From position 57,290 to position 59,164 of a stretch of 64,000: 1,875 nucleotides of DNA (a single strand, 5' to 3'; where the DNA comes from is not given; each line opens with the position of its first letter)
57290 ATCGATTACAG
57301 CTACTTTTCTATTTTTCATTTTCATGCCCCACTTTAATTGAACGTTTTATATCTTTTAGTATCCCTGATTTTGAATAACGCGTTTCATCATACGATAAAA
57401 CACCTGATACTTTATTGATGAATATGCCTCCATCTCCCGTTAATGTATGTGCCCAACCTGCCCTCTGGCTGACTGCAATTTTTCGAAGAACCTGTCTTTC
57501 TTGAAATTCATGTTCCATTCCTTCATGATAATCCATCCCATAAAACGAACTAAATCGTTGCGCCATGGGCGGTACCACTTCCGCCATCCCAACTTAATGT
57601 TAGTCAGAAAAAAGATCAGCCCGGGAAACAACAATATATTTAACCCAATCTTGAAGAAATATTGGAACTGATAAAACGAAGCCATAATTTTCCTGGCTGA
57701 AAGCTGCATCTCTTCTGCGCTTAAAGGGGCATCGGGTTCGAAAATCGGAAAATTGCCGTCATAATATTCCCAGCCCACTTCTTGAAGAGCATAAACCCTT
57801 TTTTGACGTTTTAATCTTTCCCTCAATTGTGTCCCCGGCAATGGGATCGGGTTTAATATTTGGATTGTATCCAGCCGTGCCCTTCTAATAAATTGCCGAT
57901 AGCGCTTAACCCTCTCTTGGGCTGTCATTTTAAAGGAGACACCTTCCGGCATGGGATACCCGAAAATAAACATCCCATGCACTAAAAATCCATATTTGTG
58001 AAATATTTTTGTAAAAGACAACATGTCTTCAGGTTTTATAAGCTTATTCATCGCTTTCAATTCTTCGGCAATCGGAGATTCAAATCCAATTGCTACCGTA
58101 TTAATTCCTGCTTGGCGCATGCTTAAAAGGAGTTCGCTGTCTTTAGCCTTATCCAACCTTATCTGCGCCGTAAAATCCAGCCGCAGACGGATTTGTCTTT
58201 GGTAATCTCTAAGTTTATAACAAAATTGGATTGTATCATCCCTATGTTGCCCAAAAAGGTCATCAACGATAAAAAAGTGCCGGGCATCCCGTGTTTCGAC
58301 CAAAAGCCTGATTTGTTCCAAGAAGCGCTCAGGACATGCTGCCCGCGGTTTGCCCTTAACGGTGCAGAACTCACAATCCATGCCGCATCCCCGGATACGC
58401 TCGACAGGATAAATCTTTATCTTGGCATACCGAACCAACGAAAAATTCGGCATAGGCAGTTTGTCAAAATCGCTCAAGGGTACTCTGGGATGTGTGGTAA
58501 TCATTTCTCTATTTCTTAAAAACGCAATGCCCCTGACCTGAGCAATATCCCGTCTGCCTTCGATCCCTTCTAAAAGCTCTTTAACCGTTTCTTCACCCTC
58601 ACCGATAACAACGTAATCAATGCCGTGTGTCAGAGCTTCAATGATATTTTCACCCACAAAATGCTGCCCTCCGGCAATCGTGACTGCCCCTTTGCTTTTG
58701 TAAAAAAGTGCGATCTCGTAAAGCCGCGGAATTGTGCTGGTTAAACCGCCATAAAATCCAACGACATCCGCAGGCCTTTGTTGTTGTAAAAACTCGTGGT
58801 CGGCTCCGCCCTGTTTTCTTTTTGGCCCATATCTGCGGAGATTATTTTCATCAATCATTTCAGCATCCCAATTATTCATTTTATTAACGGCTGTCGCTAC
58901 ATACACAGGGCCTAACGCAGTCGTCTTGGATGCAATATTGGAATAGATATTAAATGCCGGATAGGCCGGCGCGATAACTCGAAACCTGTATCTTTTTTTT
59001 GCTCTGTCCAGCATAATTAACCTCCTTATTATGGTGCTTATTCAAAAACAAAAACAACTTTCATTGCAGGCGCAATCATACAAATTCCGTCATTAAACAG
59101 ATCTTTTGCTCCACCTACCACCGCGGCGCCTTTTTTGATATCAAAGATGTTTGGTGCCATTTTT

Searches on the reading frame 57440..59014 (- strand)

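Call 43: search_protein_families(library=pfam, proteins=[window:57440-59014:-], max_evalue=0.0001)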
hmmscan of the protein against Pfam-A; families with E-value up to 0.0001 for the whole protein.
window:57440-59014:- (524 aa): 2 families
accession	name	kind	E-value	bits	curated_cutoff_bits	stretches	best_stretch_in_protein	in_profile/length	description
PF04055.27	Radical_SAM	-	5.9e-10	40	29.5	1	205-354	2-152/166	Radical SAM superfamily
PF02310.24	B12-binding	-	6e-10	39.4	32.1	1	26-147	7-120/121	B12 binding domain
